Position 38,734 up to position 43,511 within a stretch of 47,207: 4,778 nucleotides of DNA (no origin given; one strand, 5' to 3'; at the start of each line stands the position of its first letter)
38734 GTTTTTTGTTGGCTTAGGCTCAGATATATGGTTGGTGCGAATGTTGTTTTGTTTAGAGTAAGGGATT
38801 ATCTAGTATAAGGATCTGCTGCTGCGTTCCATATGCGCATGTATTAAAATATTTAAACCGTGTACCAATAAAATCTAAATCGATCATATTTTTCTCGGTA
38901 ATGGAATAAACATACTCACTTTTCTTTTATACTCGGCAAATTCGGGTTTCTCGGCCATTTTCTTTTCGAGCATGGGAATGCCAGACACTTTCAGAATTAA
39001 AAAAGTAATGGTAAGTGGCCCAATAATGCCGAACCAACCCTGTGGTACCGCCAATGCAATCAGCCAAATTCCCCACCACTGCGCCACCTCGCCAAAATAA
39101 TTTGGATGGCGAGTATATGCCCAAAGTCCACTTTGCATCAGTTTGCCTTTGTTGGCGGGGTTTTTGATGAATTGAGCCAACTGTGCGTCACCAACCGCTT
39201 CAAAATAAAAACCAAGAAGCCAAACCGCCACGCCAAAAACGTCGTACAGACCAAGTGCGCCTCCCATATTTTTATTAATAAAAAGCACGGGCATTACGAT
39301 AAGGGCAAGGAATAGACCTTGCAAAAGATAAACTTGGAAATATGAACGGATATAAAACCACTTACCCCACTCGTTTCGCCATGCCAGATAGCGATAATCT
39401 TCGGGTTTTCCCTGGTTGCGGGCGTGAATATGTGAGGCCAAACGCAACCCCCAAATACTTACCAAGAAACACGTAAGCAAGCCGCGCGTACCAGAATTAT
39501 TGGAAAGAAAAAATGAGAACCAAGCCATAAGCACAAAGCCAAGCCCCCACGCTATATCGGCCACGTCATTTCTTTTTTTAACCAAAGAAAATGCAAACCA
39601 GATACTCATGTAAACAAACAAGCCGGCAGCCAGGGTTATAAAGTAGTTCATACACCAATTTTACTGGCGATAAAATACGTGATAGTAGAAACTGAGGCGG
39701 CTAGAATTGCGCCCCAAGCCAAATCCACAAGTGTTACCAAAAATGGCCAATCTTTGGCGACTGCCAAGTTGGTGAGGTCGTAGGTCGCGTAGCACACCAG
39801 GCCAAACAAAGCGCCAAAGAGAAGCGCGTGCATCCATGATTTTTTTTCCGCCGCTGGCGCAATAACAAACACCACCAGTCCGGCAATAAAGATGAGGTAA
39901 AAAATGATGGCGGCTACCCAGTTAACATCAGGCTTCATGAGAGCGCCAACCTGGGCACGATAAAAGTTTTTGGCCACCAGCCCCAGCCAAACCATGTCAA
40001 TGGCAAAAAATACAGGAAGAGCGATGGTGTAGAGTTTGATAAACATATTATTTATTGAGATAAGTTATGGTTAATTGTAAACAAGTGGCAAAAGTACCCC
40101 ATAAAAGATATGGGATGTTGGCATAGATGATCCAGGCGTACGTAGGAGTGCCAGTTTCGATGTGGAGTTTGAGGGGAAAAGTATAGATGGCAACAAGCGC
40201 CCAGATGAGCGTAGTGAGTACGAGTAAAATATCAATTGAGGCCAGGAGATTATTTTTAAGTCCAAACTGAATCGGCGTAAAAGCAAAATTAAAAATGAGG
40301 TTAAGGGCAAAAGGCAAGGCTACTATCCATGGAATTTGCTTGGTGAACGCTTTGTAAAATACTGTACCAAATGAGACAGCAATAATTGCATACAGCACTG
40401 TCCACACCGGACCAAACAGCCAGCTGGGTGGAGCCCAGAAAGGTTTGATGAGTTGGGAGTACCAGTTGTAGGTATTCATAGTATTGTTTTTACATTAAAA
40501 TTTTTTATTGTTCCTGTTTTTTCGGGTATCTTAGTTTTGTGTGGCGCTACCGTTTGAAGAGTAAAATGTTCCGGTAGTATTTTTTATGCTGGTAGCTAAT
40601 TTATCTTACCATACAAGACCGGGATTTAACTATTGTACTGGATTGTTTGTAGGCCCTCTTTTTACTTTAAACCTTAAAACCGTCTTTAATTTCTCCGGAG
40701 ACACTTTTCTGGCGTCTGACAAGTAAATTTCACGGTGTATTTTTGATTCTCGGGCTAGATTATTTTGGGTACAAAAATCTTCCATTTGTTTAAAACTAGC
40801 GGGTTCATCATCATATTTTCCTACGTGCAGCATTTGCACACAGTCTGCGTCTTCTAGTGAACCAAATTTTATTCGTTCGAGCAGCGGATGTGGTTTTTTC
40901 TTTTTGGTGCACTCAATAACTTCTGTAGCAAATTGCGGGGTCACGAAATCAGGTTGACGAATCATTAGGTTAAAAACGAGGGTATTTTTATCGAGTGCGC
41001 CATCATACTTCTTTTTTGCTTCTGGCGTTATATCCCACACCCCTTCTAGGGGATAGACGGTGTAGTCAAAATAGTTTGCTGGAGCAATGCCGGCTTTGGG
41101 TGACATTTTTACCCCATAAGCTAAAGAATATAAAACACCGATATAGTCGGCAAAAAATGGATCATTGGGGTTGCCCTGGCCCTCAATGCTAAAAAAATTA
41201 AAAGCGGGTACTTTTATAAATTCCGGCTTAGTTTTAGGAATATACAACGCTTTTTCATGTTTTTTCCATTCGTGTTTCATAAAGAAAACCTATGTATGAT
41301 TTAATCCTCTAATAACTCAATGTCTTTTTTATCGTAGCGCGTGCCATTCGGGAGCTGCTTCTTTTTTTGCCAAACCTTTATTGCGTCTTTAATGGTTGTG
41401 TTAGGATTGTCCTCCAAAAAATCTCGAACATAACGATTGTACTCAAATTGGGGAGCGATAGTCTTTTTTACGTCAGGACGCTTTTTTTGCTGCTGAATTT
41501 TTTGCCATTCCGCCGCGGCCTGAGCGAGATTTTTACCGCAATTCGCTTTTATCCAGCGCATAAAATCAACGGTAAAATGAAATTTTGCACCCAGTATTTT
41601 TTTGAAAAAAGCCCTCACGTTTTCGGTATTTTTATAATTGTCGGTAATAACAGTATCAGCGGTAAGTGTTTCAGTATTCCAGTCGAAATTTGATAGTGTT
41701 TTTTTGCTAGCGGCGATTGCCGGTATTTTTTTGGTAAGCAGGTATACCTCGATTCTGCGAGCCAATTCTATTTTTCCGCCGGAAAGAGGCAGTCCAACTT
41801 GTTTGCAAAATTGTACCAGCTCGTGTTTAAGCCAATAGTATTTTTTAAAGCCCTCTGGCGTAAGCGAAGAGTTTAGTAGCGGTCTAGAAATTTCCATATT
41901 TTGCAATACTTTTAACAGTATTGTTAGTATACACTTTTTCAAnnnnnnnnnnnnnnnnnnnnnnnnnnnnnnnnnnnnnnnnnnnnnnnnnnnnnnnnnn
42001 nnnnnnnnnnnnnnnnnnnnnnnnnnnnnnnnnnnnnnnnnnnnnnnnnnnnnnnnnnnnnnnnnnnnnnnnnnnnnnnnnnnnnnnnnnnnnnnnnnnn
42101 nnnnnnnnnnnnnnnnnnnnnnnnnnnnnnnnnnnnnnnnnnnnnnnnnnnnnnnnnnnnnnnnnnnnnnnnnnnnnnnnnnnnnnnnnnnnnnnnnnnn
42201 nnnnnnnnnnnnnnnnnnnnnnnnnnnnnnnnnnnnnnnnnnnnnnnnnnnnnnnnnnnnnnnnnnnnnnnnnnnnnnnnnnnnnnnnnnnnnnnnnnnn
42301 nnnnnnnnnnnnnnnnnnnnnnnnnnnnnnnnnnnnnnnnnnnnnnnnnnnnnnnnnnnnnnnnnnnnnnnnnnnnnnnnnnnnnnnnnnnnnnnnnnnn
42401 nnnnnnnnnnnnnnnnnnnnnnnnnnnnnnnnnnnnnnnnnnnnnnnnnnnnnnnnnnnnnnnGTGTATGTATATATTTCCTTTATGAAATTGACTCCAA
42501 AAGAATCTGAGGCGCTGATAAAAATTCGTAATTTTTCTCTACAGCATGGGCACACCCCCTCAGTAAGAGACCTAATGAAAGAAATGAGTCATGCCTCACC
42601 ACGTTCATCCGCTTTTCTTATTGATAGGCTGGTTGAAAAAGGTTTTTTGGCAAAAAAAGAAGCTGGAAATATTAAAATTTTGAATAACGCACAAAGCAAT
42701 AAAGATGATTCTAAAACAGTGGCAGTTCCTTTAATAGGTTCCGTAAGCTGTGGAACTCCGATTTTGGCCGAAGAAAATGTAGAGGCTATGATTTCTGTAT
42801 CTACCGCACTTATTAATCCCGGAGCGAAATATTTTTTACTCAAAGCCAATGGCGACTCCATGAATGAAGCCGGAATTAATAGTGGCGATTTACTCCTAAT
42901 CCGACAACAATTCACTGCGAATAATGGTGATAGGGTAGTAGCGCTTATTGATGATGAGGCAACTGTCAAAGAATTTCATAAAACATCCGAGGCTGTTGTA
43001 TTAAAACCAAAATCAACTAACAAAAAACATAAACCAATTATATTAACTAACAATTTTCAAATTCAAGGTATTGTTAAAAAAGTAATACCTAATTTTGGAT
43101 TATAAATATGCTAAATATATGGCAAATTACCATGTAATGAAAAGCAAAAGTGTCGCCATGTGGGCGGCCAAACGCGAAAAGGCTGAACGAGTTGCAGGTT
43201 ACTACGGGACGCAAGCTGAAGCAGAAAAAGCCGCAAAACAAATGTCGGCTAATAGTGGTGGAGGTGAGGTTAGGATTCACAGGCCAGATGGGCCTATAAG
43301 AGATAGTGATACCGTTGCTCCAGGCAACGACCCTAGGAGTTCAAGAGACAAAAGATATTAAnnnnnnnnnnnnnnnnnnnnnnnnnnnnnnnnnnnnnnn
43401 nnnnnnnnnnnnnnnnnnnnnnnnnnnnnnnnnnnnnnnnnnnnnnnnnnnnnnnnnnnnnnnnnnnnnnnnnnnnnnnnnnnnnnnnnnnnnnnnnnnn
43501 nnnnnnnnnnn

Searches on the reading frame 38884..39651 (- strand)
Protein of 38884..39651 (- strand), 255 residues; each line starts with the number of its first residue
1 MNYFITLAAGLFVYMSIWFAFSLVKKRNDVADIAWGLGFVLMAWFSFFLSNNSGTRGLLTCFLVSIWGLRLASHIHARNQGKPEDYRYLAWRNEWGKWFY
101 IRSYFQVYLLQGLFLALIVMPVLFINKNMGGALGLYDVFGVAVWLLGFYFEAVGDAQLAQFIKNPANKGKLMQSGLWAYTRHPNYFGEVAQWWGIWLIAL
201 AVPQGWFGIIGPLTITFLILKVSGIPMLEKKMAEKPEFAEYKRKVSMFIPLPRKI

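Call 27: search_protein_families(library=pfam, proteins=[window:38884-39651:-], max_evalue=0.001)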
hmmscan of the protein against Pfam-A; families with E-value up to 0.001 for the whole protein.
window:38884-39651:- (255 aa): 4 families
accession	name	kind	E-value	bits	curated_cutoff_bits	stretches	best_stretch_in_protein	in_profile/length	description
PF06966.17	DUF1295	-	7.7e-75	251.8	20.4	1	18-245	1-235/235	Protein of unknown function (DUF1295)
PF02544.21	Steroid_dh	-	6.9e-09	36.3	22.6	1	138-250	43-147/150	3-oxo-5-alpha-steroid 4-dehydrogenase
PF04191.18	PEMT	-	3.7e-05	24.5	25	1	142-222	27-92/105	Phospholipid methyltransferase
PF04140.19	ICMT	-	9e-05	23.3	24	1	166-190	30-54/95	Isoprenylcysteine carboxyl methyltransferase (ICMT) family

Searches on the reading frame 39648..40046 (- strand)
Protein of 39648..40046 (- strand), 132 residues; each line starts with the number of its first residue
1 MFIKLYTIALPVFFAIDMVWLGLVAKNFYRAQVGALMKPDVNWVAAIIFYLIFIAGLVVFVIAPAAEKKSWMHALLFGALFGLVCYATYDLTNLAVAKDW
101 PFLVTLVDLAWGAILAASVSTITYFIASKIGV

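Call 27: search_protein_families(library=pfam, proteins=[window:39648-40046:-], max_evalue=0.001)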
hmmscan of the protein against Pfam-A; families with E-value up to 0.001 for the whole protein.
window:39648-40046:- (132 aa): 1 family
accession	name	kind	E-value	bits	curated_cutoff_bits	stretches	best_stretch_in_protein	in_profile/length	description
PF09945.14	DUF2177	-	4e-47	159.8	26.9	1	3-124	2-123/124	Predicted membrane protein (DUF2177)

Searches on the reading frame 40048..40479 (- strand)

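Call 27: search_protein_families(library=pfam, proteins=[window:40048-40479:-], max_evalue=0.001)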
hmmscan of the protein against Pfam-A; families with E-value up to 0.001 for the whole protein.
window:40048-40479:- (143 aa): 1 family
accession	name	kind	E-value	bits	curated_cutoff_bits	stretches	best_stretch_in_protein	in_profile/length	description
PF03073.20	TspO_MBR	-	2.3e-24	86.2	24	1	3-140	20-144/145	TspO/MBR family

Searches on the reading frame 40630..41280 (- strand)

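Call 27: search_protein_families(library=pfam, proteins=[window:40630-41280:-], max_evalue=0.001)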
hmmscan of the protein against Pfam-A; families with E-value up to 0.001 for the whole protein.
window:40630-41280:- (216 aa): 1 family
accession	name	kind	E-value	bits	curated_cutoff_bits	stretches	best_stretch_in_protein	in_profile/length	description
PF06445.20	GyrI-like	-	1e-17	65.2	26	1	18-206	2-154/155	GyrI-like small molecule binding domain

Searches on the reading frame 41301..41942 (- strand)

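Call 27: search_protein_families(library=pfam, proteins=[window:41301-41942:-], max_evalue=0.001)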
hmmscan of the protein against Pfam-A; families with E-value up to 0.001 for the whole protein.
window:41301-41942:- (213 aa): 2 families
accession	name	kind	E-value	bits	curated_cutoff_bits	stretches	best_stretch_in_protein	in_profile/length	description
PF20026.4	DUF6434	-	6.8e-31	106.5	26.8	1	86-148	1-63/64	Domain of unknown function (DUF6434)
PF18953.6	SAP_new25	-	2.5e-19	69.1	26.3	1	31-77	2-48/51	SAP domain-containing new25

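Call 96: search_protein_families(library=padloc, proteins=[window:41301-41942:-], max_evalue=0.001)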
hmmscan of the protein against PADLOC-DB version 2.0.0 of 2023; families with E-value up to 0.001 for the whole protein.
window:41301-41942:- (213 aa): 0 families

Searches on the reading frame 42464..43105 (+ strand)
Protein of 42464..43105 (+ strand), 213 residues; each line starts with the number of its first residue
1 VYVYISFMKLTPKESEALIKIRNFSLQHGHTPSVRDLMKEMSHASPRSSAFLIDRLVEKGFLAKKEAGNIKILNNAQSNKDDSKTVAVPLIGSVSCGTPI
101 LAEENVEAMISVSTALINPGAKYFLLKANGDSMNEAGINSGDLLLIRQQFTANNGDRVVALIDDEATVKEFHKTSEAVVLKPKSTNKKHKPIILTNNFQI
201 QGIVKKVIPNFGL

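Call 4: search_protein_families(library=pfam, proteins=[window:42464-43105:+], max_evalue=0.1)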
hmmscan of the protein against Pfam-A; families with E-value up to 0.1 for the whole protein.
window:42464-43105:+ (213 aa): 5 families
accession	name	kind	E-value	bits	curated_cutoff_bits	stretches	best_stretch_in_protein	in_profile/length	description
PF00717.28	Peptidase_S24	-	1.5e-28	99.3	23.3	1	89-204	1-115/116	Peptidase S24-like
PF01726.22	LexA_DNA_bind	-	2.5e-06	27.6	23.7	1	9-64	3-58/65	LexA DNA binding domain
PF21984.2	DnaD_N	-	0.0029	18.2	27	1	8-67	12-70/101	DnaD N-terminal domain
PF03965.22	Penicillinase_R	-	0.058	14.2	22.6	0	33-71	22-60/115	Penicillinase repressor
PF17987.7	PMT2_N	-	0.073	13.7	27.8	0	138-199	52-113/125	Phosphoethanolamine N-methyltransferase 2 N-terminal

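Call 5: search_protein_families(library=padloc, proteins=[window:42464-43105:+], max_evalue=0.1)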
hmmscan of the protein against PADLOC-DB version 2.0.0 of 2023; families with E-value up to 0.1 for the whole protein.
window:42464-43105:+ (213 aa): 0 families

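Call 6: search_protein_families(library=ncbifam, proteins=[window:42464-43105:+], max_evalue=0.1)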
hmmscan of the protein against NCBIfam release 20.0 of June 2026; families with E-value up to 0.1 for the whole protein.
window:42464-43105:+ (213 aa): 4 families
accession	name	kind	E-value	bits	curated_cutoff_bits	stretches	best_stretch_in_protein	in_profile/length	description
TIGR00498.1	lexA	equivalog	4.2e-45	153.8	110.95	1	9-210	3-201/203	transcriptional repressor LexA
NF007621.2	PRK10276.1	subfamily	1.2e-22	80.1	110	1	95-208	1-114/115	translesion error-prone DNA polymerase V autoproteolytic subunit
NF051876.1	transXXX_HumD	equivalog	2.8e-07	30.6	120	1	97-191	2-95/129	HumD family translesion DNA polymerase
NF004049.0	PRK05568.1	equivalog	0.0081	16.5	206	1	57-116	22-79/142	flavodoxin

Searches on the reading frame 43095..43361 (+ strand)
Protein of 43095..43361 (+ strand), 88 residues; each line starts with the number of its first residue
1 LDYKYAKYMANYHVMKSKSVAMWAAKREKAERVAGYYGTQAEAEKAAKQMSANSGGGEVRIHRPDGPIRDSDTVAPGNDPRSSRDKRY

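Call 4: search_protein_families(library=pfam, proteins=[window:43095-43361:+], max_evalue=0.1)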
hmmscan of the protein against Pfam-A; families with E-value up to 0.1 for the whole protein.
window:43095-43361:+ (88 aa): 2 families
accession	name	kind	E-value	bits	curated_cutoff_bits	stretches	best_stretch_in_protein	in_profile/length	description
PF09954.14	DUF2188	-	2.5e-17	63.2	22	1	12-74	1-62/62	Uncharacterized protein conserved in bacteria (DUF2188)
PF12518.13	DUF3721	-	0.059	13.6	27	0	37-50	1-14/33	Protein of unknown function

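Call 5: search_protein_families(library=padloc, proteins=[window:43095-43361:+], max_evalue=0.1)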
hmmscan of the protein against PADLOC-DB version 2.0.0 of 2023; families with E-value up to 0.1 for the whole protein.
window:43095-43361:+ (88 aa): 2 families
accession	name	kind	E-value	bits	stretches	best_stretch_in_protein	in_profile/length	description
PDLC04941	PDC-S16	-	8.7e-16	56.5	1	10-83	2-73/75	-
PDLC04942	PDC-S16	-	3.4e-15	54.5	1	9-83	1-73/75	-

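Call 6: search_protein_families(library=ncbifam, proteins=[window:43095-43361:+], max_evalue=0.1)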
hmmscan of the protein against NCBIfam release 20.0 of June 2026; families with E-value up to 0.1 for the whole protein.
window:43095-43361:+ (88 aa): 0 families

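Call 59: search_protein_families(library=phrogs, proteins=[window:43095-43361:+], max_evalue=0.01)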
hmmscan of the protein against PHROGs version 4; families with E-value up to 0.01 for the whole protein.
window:43095-43361:+ (88 aa): 1 family
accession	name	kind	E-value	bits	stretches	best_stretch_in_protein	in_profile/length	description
phrog_3220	-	unknown function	2.7e-08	35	1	10-81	4-70/74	-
